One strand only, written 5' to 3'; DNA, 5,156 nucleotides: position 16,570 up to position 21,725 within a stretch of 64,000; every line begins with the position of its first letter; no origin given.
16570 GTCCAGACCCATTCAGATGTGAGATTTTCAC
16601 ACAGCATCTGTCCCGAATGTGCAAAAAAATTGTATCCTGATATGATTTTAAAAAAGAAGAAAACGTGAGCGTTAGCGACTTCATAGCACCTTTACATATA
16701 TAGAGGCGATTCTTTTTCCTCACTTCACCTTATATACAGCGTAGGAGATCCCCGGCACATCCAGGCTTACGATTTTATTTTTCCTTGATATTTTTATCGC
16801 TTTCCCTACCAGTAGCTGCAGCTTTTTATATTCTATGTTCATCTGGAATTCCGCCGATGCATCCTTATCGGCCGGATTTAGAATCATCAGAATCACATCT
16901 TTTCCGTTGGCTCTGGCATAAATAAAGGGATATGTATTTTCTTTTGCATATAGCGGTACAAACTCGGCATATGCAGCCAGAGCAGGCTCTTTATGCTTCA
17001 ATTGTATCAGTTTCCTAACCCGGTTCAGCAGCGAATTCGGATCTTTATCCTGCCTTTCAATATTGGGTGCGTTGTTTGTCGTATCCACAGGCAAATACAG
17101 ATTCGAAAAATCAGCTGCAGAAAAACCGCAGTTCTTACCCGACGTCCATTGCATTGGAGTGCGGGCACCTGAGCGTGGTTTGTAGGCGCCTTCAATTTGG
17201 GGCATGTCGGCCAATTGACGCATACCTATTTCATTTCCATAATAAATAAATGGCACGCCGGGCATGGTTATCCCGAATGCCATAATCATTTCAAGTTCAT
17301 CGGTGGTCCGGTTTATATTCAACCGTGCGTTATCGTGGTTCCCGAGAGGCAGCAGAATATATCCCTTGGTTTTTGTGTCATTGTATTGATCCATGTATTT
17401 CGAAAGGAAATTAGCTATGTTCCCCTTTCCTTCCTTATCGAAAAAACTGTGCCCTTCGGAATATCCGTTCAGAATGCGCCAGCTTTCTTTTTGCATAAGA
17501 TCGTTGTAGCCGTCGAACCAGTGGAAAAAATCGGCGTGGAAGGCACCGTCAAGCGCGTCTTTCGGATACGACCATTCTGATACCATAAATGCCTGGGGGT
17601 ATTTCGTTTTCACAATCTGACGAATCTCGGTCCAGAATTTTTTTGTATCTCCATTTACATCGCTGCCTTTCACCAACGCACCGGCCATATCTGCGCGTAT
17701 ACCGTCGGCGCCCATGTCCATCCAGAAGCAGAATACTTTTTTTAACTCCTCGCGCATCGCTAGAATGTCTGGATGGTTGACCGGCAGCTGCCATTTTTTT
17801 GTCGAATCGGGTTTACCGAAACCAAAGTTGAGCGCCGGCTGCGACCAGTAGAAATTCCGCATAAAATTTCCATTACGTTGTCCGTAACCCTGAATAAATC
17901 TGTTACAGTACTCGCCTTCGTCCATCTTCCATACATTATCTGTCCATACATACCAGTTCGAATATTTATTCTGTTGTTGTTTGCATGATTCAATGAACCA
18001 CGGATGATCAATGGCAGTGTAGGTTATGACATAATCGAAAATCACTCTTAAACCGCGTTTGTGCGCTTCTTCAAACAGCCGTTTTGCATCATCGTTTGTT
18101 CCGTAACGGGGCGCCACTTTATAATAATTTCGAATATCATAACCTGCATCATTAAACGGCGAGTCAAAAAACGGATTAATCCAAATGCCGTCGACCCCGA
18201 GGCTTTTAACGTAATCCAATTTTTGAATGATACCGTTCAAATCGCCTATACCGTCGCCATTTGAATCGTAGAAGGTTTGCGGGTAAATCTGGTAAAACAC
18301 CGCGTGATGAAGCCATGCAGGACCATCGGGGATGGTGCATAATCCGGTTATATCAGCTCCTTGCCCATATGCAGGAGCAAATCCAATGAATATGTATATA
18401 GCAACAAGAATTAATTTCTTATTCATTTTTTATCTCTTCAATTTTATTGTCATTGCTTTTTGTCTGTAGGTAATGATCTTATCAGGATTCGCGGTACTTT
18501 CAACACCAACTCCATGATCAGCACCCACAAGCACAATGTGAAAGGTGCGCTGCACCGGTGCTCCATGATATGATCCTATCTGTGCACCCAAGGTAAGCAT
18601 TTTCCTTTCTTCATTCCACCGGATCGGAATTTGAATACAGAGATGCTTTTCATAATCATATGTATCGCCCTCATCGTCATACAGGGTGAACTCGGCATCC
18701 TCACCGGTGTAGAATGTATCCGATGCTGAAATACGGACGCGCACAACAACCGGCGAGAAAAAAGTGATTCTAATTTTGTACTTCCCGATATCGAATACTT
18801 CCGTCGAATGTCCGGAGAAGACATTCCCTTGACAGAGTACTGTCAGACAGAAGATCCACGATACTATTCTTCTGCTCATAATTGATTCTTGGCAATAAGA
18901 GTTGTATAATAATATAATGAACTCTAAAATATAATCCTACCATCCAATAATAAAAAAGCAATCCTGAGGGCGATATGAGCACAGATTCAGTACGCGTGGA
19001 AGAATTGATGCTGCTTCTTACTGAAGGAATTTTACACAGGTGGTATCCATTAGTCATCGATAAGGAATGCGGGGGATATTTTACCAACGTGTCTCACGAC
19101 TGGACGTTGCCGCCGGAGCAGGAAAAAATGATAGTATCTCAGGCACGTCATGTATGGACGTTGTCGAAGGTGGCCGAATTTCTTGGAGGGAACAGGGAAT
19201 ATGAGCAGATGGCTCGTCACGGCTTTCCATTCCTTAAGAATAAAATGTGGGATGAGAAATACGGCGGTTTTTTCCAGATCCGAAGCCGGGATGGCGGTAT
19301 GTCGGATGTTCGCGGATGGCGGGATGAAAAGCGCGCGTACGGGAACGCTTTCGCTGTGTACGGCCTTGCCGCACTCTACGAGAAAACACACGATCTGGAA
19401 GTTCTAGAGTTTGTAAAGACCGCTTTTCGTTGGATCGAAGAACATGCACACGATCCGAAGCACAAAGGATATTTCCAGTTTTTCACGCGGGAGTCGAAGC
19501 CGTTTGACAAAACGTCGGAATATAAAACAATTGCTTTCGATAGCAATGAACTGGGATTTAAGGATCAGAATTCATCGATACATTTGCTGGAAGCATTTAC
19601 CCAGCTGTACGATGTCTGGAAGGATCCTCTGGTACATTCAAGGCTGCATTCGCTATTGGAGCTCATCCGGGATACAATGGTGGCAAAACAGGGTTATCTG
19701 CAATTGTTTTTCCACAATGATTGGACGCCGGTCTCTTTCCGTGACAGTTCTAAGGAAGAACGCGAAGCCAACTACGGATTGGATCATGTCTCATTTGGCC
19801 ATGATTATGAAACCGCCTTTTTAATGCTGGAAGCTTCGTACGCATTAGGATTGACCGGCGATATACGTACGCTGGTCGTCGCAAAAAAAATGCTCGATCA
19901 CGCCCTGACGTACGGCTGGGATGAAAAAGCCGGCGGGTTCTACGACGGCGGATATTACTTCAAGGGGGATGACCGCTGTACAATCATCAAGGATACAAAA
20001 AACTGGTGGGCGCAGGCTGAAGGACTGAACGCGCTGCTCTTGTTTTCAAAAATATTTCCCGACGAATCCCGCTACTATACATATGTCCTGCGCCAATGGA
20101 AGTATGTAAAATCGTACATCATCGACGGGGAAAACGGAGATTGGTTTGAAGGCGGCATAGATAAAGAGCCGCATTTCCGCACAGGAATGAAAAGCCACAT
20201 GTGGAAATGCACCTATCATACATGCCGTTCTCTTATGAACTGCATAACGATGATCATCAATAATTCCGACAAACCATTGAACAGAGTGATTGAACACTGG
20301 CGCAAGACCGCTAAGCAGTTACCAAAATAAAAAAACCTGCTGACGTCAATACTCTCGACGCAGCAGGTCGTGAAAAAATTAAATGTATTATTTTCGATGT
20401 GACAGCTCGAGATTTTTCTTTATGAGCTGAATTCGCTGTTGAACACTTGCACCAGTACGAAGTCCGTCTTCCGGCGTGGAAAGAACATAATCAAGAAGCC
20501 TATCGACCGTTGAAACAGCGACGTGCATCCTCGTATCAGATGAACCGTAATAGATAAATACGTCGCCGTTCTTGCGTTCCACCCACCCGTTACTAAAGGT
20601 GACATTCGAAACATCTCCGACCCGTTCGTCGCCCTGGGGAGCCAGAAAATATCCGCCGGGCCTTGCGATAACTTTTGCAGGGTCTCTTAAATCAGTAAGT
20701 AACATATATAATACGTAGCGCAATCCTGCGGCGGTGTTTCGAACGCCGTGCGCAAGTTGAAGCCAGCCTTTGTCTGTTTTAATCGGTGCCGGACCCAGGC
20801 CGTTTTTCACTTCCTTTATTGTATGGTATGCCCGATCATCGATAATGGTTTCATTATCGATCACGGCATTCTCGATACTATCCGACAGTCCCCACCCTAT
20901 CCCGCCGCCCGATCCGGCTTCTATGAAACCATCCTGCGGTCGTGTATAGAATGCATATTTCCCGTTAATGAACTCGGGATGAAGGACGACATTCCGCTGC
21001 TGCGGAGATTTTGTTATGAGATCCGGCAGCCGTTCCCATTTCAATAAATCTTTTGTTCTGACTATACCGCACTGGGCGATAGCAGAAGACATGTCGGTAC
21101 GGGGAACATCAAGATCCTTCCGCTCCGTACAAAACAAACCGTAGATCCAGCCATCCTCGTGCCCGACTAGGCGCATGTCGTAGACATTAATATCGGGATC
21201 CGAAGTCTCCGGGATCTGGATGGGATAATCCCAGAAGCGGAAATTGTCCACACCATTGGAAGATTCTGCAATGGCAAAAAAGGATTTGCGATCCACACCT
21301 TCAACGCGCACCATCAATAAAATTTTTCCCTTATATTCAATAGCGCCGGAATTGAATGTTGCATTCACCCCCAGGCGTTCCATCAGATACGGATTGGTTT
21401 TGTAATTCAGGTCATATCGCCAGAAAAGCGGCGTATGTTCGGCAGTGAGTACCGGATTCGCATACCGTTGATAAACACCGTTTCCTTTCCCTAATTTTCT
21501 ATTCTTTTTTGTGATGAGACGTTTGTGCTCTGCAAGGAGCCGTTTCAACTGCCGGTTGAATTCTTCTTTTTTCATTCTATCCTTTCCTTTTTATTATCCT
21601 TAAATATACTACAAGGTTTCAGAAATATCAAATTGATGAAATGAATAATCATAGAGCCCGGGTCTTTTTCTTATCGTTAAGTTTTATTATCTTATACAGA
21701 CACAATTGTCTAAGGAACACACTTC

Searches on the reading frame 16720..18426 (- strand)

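Call 26: search_protein_families(library=pfam, proteins=[window:16720-18426:-], max_evalue=0.001)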
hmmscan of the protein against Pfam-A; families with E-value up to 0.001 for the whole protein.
window:16720-18426:- (568 aa): 1 family
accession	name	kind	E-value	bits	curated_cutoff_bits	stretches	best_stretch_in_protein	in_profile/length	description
PF00128.31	Alpha-amylase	-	4.6e-80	270.5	22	1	46-484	1-444/446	Alpha amylase, catalytic domain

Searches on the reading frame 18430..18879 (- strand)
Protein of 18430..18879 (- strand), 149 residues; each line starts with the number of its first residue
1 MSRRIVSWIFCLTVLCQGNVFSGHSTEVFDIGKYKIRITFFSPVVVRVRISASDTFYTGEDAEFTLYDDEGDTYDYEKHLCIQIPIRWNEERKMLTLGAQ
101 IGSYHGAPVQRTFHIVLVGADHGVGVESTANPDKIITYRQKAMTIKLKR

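Call 26: search_protein_families(library=pfam, proteins=[window:18430-18879:-], max_evalue=0.001)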
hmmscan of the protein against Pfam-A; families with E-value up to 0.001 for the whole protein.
window:18430-18879:- (149 aa): 1 family
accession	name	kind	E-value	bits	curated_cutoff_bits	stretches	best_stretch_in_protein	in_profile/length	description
PF17137.9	DUF5110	-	5.9e-18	65.1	27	1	56-119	6-70/71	Domain of unknown function (DUF5110)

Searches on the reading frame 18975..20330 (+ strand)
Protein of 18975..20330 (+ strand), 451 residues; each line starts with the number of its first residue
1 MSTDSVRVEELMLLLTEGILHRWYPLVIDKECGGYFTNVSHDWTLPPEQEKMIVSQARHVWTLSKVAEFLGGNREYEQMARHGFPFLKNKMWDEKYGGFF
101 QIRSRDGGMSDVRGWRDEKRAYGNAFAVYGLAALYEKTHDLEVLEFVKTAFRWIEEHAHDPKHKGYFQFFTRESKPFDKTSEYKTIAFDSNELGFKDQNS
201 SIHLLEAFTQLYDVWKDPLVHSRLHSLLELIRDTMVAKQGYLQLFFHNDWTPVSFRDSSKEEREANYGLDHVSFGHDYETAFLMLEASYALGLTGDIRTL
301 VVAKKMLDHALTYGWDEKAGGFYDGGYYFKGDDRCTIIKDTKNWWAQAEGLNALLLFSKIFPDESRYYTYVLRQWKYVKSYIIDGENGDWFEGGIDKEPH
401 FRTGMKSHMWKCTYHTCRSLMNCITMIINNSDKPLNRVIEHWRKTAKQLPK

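Call 26: search_protein_families(library=pfam, proteins=[window:18975-20330:+], max_evalue=0.001)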
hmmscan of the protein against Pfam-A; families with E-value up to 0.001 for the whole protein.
window:18975-20330:+ (451 aa): 2 families
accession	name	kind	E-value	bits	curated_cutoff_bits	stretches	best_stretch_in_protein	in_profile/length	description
PF07221.17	GlcNAc_2-epim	-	3.9e-38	132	23.4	1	34-393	1-323/347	N-acylglucosamine 2-epimerase (GlcNAc 2-epimerase)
PF07470.19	Glyco_hydro_88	-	0.00086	18.8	26.6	0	103-158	12-65/352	Glycosyl Hydrolase Family 88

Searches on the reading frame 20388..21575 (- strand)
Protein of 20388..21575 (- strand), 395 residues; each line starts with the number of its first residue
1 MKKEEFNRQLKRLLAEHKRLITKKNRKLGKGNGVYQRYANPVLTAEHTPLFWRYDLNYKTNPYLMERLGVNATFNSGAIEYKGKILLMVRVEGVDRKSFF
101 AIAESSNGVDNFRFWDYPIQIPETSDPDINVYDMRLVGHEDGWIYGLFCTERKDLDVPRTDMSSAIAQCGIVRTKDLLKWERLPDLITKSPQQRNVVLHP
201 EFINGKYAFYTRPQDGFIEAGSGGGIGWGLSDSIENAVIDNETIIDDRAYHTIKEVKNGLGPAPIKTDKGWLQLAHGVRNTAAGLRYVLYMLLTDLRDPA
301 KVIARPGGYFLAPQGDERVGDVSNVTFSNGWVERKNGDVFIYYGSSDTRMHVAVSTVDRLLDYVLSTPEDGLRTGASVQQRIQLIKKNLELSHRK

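Call 26: search_protein_families(library=pfam, proteins=[window:20388-21575:-], max_evalue=0.001)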
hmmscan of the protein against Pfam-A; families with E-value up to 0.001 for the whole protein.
window:20388-21575:- (395 aa): 1 family
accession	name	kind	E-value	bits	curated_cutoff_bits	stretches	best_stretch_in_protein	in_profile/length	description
PF04041.19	Glyco_hydro_130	-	1.6e-25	90.2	26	1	70-364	32-318/320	beta-1,4-mannooligosaccharide phosphorylase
